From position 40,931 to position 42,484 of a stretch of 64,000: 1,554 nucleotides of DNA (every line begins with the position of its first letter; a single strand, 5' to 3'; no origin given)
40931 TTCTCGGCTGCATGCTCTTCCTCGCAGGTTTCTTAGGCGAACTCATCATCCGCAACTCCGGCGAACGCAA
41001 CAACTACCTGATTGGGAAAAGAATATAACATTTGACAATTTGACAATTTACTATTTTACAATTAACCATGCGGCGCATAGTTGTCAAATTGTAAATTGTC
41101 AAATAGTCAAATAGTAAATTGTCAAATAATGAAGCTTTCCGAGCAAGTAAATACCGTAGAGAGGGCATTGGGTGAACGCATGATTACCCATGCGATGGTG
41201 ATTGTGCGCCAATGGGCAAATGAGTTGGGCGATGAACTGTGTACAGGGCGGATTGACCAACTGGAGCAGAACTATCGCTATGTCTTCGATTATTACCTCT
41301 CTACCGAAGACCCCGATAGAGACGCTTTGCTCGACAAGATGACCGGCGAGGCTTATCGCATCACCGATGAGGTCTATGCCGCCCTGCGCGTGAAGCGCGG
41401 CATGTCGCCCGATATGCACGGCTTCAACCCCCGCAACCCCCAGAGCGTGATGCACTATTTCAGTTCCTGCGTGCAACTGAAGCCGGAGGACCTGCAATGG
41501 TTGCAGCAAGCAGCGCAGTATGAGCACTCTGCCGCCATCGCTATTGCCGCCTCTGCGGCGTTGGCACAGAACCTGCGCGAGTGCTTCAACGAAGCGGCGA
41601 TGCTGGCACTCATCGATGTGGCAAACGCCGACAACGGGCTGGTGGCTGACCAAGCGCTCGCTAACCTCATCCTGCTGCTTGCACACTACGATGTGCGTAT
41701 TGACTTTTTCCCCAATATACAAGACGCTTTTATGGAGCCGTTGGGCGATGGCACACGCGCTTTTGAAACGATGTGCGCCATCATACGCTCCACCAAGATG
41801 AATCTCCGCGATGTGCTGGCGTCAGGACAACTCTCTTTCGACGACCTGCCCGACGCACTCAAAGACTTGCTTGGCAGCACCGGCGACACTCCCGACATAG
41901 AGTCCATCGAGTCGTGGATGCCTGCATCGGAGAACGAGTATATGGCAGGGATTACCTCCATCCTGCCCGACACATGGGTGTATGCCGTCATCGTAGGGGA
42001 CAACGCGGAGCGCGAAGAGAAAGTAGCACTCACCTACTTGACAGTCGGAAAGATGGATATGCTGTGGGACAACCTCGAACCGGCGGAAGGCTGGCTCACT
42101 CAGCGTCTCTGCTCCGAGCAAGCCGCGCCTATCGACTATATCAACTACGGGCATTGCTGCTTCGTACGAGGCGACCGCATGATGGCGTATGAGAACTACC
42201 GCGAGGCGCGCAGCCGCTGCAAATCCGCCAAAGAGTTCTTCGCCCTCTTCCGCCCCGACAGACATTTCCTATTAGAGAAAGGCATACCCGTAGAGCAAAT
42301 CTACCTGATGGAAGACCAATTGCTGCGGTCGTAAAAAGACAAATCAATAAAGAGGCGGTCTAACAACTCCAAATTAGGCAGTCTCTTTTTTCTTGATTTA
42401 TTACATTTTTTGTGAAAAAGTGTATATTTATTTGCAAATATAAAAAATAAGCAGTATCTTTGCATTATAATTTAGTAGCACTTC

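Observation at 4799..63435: Overview: intergenic palindromic repeats also sit in-frame inside conserved genes (Rickettsia-RPE-like behaviour)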

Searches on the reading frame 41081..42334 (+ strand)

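Call 7: search_protein_families(library=pfam, proteins=[window:41081-42334:+])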
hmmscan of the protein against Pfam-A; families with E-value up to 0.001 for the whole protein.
window:41081-42334:+ (417 aa): 0 families

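Call 34: search_protein_families(library=pfam, proteins=[window:41081-42334:+], max_evalue=0.01)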
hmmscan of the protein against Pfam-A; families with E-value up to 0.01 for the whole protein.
window:41081-42334:+ (417 aa): 1 family
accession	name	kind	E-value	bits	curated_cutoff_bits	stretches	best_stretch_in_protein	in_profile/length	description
PF05099.18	TerB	-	0.0019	18.9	24.4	0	118-187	21-91/118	Tellurite resistance protein TerB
